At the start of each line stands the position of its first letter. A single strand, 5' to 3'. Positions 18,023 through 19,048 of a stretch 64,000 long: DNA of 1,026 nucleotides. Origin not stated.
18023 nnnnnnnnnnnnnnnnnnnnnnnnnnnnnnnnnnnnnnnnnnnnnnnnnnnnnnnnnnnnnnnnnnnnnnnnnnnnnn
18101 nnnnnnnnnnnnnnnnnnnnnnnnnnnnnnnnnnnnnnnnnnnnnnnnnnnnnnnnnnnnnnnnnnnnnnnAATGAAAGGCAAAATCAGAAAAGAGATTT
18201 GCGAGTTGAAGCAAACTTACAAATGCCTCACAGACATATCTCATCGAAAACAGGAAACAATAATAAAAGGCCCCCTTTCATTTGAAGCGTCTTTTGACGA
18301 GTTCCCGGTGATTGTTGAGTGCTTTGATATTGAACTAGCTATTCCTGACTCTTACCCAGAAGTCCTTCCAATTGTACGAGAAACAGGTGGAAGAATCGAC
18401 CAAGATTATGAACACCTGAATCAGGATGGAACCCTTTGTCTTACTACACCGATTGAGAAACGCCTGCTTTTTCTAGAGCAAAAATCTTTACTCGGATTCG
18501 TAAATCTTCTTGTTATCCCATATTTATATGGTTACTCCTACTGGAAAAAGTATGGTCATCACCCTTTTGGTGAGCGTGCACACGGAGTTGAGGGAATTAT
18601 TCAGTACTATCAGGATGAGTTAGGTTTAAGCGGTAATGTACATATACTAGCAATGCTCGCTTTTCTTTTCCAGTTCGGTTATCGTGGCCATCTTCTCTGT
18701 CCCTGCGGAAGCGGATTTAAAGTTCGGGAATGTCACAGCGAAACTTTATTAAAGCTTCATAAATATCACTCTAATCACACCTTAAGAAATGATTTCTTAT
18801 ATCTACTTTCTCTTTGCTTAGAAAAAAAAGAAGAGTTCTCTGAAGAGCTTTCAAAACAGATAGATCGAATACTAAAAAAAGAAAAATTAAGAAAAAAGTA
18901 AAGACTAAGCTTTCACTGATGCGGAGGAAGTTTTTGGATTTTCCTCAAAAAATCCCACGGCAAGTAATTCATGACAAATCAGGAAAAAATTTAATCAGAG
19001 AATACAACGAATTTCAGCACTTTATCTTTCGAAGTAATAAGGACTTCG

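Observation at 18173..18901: E2-like CBASS component carries a SEC-C-type zinc knuckle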

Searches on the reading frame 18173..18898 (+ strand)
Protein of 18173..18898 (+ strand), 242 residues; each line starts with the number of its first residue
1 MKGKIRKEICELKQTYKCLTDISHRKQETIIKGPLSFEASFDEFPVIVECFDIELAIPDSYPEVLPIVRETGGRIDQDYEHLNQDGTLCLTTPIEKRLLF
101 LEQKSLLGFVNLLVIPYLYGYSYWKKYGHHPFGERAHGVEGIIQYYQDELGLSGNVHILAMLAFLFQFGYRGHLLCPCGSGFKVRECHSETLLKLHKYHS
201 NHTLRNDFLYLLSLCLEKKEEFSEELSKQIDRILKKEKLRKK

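Call 3: search_protein_families(library=pfam, proteins=[window:18173-18898:+], max_evalue=1)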
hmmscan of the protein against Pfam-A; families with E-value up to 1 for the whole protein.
window:18173-18898:+ (242 aa): 2 families
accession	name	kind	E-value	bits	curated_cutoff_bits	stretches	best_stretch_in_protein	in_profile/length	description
PF14461.11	Prok-E2_B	-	0.0012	19.3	25.4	1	49-98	37-86/135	Prokaryotic E2 family B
PF21539.2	Med15_C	-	0.17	12.7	23.9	1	5-72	5-68/110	ARC105/Med15 mediator subunit C-terminal domain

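Call 4: search_protein_families(library=padloc, proteins=[window:18173-18898:+], max_evalue=0.01)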
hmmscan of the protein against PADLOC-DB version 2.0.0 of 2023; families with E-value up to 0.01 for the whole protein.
window:18173-18898:+ (242 aa): 8 families
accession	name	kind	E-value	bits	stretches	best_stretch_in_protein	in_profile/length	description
PDLC00871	E2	-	7.4e-75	249.7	1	3-237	5-237/241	E2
PDLC00870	E2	-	2e-51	173.2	1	3-209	6-211/223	E2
PDLC00872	E2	-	5e-49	164.7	1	4-208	3-205/216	E2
PDLC00865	E2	-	5.7e-44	148.1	1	4-209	7-209/219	E2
PDLC00859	E2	-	2.2e-37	126.7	1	11-195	11-198/221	E2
PDLC00861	E2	-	3.8e-34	116.2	1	22-206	25-212/232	E2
PDLC00833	E1-E2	-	2e-32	110.5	1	4-216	6-217/222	E1-E2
PDLC02852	DpdE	-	0.0063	12.5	1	145-203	484-544/905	DpdE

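Call 5: search_solved_structures(query=window:18173-18898:+, max_evalue=10, show_alignments=3)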
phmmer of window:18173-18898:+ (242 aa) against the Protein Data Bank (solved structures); distinct sequences matched with E-value up to 10: 9.
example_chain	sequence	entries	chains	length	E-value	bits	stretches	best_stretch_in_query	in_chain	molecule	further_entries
1tm6_A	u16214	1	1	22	0.15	14.8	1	176-190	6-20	Preprotein translocase secA subunit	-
1ozb_I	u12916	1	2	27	0.2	14.4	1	175-192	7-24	Preprotein translocase secA subunit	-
1sx0_A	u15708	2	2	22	0.25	14.1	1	175-189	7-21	SecA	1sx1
9jao_C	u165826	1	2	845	0.25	14.1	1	136-176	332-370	SWI/SNF-related matrix-associated actin-dependent regulator of chromatin subfamily A conta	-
8zxd_A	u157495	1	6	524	0.54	13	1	111-162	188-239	Vang-like protein 1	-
9jk6_A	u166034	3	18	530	0.55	13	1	111-162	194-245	Vang-like protein 1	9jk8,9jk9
3ceg_A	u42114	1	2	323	1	12.1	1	45-91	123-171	Baculoviral IAP repeat-containing protein 6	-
9qgw_A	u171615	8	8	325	1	12.1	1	45-91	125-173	Dual E2 ubiquitin-conjugating enzyme/E3 ubiquitin-protein ligase BIRC6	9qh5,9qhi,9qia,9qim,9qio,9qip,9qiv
9xgb_B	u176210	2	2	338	1.1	12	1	45-91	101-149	Dual E2 ubiquitin-conjugating enzyme/E3 ubiquitin-protein ligase BIRC6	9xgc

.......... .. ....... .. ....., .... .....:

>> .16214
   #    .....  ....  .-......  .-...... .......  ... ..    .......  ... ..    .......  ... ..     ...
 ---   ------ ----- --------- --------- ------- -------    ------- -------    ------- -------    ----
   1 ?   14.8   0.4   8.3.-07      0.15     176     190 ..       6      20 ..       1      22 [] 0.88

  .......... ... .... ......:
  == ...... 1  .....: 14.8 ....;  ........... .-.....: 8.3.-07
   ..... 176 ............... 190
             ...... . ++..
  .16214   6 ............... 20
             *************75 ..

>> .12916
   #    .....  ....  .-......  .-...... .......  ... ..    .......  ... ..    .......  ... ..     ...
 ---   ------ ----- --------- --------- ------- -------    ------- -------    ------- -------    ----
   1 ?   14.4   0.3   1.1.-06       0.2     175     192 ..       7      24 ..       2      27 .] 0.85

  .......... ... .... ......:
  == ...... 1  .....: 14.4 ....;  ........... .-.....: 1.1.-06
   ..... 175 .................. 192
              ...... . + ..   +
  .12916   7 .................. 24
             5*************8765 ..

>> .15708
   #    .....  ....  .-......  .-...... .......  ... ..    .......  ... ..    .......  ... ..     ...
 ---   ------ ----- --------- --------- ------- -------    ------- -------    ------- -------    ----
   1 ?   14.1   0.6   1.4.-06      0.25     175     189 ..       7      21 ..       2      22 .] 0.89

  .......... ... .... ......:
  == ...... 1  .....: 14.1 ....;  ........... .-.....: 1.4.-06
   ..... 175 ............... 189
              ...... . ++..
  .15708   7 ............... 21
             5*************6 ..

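Call 6: search_protein_families(library=ncbifam, proteins=[window:18173-18898:+], max_evalue=10)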
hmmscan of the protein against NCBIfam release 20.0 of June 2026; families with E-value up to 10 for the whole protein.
window:18173-18898:+ (242 aa): 0 families

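Call 8: find_homologous_proteins(query=window:18173-18898:+, max_evalue=0.001)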
Query window:18173-18898:+ (242 aa): 778 proteins with E <= 0.001 among 998 candidates; the best 120 are listed.
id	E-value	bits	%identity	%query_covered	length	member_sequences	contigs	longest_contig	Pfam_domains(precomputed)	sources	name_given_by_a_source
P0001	1.2e-161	554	100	100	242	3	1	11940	-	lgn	-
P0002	4.4e-136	470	86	98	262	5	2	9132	-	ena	-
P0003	6.2e-118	411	76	96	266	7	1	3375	-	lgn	-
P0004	3.9e-115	402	74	100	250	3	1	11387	-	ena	-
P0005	2.1e-112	393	72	100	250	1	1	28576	-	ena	-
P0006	2.9e-108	379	73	87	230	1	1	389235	-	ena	-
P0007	7.0e-94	332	59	99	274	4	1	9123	-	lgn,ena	-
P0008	1.0e-91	325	59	99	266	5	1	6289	-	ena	-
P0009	1.1e-87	312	56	99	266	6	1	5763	-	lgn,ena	-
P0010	1.8e-87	311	57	98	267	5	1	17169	-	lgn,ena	-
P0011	6.3e-83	296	56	96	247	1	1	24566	-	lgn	-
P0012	6.7e-82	293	56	95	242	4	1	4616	-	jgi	-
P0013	1.8e-79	285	54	98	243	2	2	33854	-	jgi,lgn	-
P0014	2.0e-79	285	52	98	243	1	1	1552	-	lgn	-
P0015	4.4e-79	284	55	98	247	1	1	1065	-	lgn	-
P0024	1.4e-77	279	55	98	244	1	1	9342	-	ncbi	ncbi:MAG: SEC-C domain-containing protein [Sedimenticola sp.]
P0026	1.9e-77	278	52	98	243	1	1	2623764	-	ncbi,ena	-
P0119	1.5e-71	259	50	98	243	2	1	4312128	-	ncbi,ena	-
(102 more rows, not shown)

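Call 22: find_encoding_contigs(protein=P0119, flank=6000, max_places=3)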
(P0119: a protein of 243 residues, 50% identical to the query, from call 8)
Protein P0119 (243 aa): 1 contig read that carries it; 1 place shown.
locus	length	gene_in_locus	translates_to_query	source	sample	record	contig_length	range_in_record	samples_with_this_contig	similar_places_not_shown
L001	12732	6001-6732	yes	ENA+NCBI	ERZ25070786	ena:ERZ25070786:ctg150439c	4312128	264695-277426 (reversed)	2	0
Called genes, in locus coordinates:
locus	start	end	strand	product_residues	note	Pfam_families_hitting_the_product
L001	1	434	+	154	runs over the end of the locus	PF13560:HTH_31, PF01381:HTH_3 (weak)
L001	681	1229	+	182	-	-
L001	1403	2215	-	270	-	PF07916:TraG_N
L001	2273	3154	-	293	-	PF06114:Peptidase_M78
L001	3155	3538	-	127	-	PF13560:HTH_31, PF01381:HTH_3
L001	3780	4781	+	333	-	PF01734:Patatin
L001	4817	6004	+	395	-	PF18144:SMODS (weak), PF21654:DncV-like_NTFase (weak)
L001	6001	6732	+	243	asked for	-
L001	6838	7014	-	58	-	-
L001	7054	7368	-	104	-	-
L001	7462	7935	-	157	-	-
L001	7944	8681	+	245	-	-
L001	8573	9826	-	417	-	PF10117:McrBC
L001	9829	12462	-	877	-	PF07728:AAA_5, PF28529:McrB_lid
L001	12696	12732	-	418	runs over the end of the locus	PF07804:HipA_C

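Call 23: find_encoding_contigs(protein=P0026, flank=6000, max_places=3)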
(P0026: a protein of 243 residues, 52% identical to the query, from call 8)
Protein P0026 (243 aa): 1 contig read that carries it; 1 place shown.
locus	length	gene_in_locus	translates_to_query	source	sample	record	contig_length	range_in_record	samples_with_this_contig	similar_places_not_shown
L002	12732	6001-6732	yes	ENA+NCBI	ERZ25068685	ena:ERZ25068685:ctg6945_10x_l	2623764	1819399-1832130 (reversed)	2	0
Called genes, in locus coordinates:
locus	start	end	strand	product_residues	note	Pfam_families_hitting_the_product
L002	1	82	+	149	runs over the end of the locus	-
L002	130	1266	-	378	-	PF02086:MethyltransfD12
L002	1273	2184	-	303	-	-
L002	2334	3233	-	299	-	PF06114:Peptidase_M78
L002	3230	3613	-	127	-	PF13560:HTH_31, PF01381:HTH_3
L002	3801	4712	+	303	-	PF01734:Patatin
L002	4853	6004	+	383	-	PF21654:DncV-like_NTFase (weak)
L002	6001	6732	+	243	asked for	-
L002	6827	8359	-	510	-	PF06253:MTTB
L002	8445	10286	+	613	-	PF00664:ABC_membrane, PF00005:ABC_tran, PF02463:SMC_N (weak)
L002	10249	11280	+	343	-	PF02606:LpxK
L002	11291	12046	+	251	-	PF02348:CTP_transf_3, PF12804:NTP_transf_3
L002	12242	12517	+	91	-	-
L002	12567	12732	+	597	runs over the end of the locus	PF01336:tRNA_anti-codon, PF00152:tRNA-synt_2, PF02938:GAD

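Call 24: find_related_loci(query=A1, collection=genome_contigs, flank=6000)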
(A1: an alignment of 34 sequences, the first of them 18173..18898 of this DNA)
Query A1 (242 aa) in genome_contigs; peptide patterns used: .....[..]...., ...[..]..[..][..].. (x = any residue, [..] = any of these).
66 stretches matched a pattern; 52 encode a relative of the query (tblastn E <= 1e-3); 51 distinct loci.
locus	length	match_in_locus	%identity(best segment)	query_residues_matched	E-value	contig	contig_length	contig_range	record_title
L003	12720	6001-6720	56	1-236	3e-84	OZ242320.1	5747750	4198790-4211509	MAG: Candidatus Latescibacterota bacterium isolate 06f19266-885c-4d39-bf7e-e57a8b9e9c03 genome assembly, chromosome: 1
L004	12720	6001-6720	55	1-236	2e-83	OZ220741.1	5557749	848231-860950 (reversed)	MAG: Candidatus Latescibacterota bacterium isolate a9e09e5c-d410-47d8-823c-ef7e39eb5a37 genome assembly, chromosome: 1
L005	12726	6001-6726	52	1-238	2e-81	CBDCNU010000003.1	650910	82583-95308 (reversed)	MAG: Opitutales bacterium isolate 42708a05-d3cc-445b-9663-4ac609fa1cf6 genome assembly, contig: contig_3, whole genome s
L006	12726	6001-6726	52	1-238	5e-81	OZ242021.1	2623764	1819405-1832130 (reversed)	MAG: Candidatus Poriferihabitaceae bacterium isolate e56f8b2d-4987-460d-82d7-cbe91582fe2f genome assembly, chromosome: 1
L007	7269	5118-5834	52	4-238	6e-80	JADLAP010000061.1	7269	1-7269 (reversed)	MAG: Phycisphaeraceae bacterium isolate SJ132 c_000000451790, whole genome shotgun sequence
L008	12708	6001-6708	50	5-236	6e-80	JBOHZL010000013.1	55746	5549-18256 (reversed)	MAG: Steroidobacteraceae bacterium isolate SD8048_metabat2.bin.8 NODE_63_length_55746_cov_1.712886, whole genome shotgun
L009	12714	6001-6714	51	5-238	5e-80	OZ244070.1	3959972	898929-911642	MAG: uncultured Candidatus Binatia bacterium isolate f57e87d9-6197-413a-b43d-c6892e6158a2 genome assembly, chromosome: 1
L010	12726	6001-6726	50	1-238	1e-79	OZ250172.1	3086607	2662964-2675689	MAG: Nitrospinaceae bacterium isolate cd866322-5d00-4b03-892d-fccb04dfdca5 genome assembly, chromosome: 1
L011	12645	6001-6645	54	7-221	2e-78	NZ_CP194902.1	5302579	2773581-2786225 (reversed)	Methylocaldum sp. GT1BB plasmid unnamed, complete sequence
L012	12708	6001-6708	50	5-236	4e-78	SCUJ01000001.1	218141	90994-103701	MAG: Gammaproteobacteria bacterium isolate FW602_bin.35 FW602_bin.35-5508, whole genome shotgun sequence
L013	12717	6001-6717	49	4-238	9e-77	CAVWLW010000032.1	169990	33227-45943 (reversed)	MAG: uncultured delta proteobacterium isolate MFD08691.bin.1.5 genome assembly, contig: contig_34314, whole genome shotg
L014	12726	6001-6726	51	1-238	1e-75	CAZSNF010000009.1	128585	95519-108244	MAG TPA_asm: uncultured Rhodothermales bacterium isolate SRP109090_co2_31 genome assembly, contig: NODE_103_length_12858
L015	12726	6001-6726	49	1-238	7e-76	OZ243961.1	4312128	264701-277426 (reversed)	MAG: uncultured Candidatus Binatia bacterium isolate c3ca01ca-9b7f-48ee-8e12-6a9662520b33 genome assembly, chromosome: 1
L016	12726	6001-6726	50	1-238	3e-75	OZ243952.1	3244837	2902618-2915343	MAG: Arenicellales bacterium isolate fb6db215-cce2-4ab8-810b-2160e42eb6f5 genome assembly, chromosome: 1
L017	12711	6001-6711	51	4-236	2e-75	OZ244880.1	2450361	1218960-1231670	MAG: Candidatus Foliamicus sp. isolate 8c9a6700-f045-4f67-973d-99a5b8b15ec5 genome assembly, chromosome: 1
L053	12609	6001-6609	31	6-208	1e-28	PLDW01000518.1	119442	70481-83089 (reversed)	MAG: Gemmataceae bacterium isolate palsa_1347 73.20111000_P1S.15_contig_1, whole genome shotgun sequence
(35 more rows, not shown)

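Call 26: search_protein_representatives(protein=window:18173-18898:+)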
Query: 242 residues. Proteins with E-value up to 0.001 (for the whole library): 1939; up to 1e-10: 1214; up to 1e-30: 154. The best 150 are listed.
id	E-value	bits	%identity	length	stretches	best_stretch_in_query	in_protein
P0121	9.9e-73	261.1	52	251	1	5-239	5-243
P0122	5.5e-61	222.6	47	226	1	5-220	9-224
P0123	5.6e-60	219.3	46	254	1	2-238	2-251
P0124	5.4e-57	209.6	43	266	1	1-235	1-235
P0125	1.2e-56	208.4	44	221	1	4-217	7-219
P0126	6.9e-54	199.4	42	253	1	4-237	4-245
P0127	8.7e-52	192.5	42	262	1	4-241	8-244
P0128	1.0e-51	192.3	43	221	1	5-217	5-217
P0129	1.2e-49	185.5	46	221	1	7-208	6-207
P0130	3.2e-49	184.1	60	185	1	36-169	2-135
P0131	7.8e-49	182.8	51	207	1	1-166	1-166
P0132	1.2e-47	178.9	41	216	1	6-211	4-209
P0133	1.6e-46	175.2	36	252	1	5-241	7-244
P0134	3.0e-46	174.4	41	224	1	7-208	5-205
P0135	6.9e-46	173.2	40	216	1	6-209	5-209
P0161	2.0e-39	152.0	36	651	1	3-236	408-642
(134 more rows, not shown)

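Call 28: predict_structure(alignment_id=A1)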
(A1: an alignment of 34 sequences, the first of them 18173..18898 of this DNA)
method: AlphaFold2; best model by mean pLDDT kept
length: 242 residues; sequences in the alignment: 34
mean_pLDDT: 89.3   pTM: 0.82
mean pLDDT of the five models: 89.3, 87.9, 87.7, 86.6, 83.4
residues with pLDDT >= 90: 134; 70-90: 103; 50-70: 4; < 50: 1
segments of 3 or more residues with pLDDT < 50: none
pLDDT, mean of each block of 10 residues (from residue 1): 83 93 91 96 93 95 91 89 88 83 91 94 92 77 87 89 92 90 92 87 88 90 93 85 54
secondary structure, 60 per line:
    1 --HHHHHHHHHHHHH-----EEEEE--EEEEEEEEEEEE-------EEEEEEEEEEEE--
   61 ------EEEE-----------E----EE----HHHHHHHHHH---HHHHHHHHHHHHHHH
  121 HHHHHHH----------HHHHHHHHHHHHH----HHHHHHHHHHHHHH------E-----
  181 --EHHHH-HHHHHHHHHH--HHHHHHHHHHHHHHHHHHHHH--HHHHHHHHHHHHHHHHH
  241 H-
elements in order: H3-15 E21-25 E28-39 E47-58 E67-70 H93-102 H106-127 H138-150 H155-168 H184-187 H189-198 H201-221 H224-241

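Call 31: fold_search(model_id=the predicted structure, library=pdb)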
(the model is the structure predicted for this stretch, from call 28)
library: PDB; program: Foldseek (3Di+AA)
matches with E <= 10: 419; with E <= 0.001: 0
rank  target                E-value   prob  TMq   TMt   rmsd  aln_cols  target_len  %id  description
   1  9i9m                  2.5e-03  1.00  0.32  0.43   7.3       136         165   20  Crystal structure of chimeric UFC1, TAK MotiF replaced with HPN motif of other E2 proteins (released 2025-05-07)
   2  9glm                  2.8e-03  1.00  0.31  0.42   6.1       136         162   19  Crystal Structure of UFC1 W145F (released 2025-05-07)
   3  9gmn                  3.3e-03  1.00  0.32  0.44   6.0       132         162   20  Crystal Structure of UFC1 T106V (released 2025-05-07)
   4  9gmm                  4.1e-03  1.00  0.33  0.44   6.1       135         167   19  Crystal Structure of UFC1 T106I (released 2025-05-07)
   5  7zlx_H                9.2e-03  1.00  0.32  0.52   4.0       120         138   18  Crystal Structure of the TSG101-UEV domain:space group P21 (released 2022-06-22)
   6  9ia8                  9.2e-03  1.00  0.34  0.46   7.2       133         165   20  Crystal Structure of UFC1 K108R (released 2025-05-07)
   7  9gn8                  9.2e-03  0.99  0.31  0.40   6.0       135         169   19  Crystal Structure of UFC1 E149D (released 2025-05-07)
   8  9gli                  9.7e-03  0.99  0.32  0.42   7.8       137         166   20  Crystal Structure of UFC1 T106C (released 2025-05-07)
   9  3kpa_A                1.2e-02  1.00  0.30  0.43   5.1       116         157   16  Ubiquitin fold modifier conjugating enzyme from Leishmania major (probable) (released 2009-12-01)
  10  2z6p                  1.2e-02  1.00  0.33  0.45   5.5       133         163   19  Crystal Structure of the Ufc1, Ufm1 conjugating enzyme 1 (released 2007-09-25)
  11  9i9o                  1.2e-02  0.99  0.33  0.45   7.5       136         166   19  Crystal Structure of UFC1 K108M (released 2025-05-07)
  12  7nw1_AAA              1.4e-02  0.99  0.31  0.43   8.3       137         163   19  Crystal structure of UFC1 in complex with UBA5 (released 2021-09-29)
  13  9i9n                  1.4e-02  0.99  0.32  0.44   6.0       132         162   20  Crystal Structure of UFC1 C116E & K108A (released 2025-05-07)
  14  7nvj                  1.4e-02  0.99  0.32  0.43   7.2       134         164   19  Crystal structure of UFC1 Y110A & F121A (released 2021-09-29)
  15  4eje_B                1.8e-02  1.00  0.32  0.50   4.4       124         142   16  Structure Of The Tsg101 UEV Domain In Complex With an Ebola PTAP late Domain Peptide (released 2013-04-10)
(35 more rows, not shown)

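Call 37: search_solved_structures(query=A1, max_evalue=10, show_alignments=4)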
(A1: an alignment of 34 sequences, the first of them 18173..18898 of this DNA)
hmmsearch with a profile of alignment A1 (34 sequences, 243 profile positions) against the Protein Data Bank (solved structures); distinct sequences matched with E-value up to 10: 31.
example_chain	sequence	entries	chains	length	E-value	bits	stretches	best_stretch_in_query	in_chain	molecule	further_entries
1tm6_A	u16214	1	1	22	0.0025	20.8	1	174-190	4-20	Preprotein translocase secA subunit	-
1ozb_I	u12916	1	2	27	0.0049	19.8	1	174-192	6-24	Preprotein translocase secA subunit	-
1sx0_A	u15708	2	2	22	0.0071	19.2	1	174-190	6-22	SecA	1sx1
9gmm_AAA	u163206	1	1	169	0.24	14.3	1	47-90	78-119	Ubiquitin-fold modifier-conjugating enzyme 1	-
9l6b_C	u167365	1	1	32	0.29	14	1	174-189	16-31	UPF0225 protein YchJ -C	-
9gmn_AAA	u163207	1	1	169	0.45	13.3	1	47-90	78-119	Ubiquitin-fold modifier-conjugating enzyme 1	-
9glp_AAA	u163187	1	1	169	0.48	13.2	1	47-80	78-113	Ubiquitin-fold modifier-conjugating enzyme 1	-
9gll_AAA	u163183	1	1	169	0.59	13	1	47-90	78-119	Ubiquitin-fold modifier-conjugating enzyme 1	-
2a7l_A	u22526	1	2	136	0.95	12.3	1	49-96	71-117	Hypothetical ubiquitin-conjugating enzyme LOC55284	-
9gli_AAA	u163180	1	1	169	1.1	12.1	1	47-90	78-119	Ubiquitin-fold modifier-conjugating enzyme 1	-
3ceg_A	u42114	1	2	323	1.2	12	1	48-92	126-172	Baculoviral IAP repeat-containing protein 6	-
7ovc_A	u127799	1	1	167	1.2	12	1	47-90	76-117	Ubiquitin-fold modifier-conjugating enzyme 1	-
9qgw_A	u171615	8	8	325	1.2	12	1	48-92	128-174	Dual E2 ubiquitin-conjugating enzyme/E3 ubiquitin-protein ligase BIRC6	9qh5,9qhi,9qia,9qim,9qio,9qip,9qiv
9glm_AAA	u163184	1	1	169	1.2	12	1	47-91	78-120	Ubiquitin-fold modifier-conjugating enzyme 1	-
2mt6_A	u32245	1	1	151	1.2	12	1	49-96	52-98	Ubiquitin-conjugating enzyme E2 W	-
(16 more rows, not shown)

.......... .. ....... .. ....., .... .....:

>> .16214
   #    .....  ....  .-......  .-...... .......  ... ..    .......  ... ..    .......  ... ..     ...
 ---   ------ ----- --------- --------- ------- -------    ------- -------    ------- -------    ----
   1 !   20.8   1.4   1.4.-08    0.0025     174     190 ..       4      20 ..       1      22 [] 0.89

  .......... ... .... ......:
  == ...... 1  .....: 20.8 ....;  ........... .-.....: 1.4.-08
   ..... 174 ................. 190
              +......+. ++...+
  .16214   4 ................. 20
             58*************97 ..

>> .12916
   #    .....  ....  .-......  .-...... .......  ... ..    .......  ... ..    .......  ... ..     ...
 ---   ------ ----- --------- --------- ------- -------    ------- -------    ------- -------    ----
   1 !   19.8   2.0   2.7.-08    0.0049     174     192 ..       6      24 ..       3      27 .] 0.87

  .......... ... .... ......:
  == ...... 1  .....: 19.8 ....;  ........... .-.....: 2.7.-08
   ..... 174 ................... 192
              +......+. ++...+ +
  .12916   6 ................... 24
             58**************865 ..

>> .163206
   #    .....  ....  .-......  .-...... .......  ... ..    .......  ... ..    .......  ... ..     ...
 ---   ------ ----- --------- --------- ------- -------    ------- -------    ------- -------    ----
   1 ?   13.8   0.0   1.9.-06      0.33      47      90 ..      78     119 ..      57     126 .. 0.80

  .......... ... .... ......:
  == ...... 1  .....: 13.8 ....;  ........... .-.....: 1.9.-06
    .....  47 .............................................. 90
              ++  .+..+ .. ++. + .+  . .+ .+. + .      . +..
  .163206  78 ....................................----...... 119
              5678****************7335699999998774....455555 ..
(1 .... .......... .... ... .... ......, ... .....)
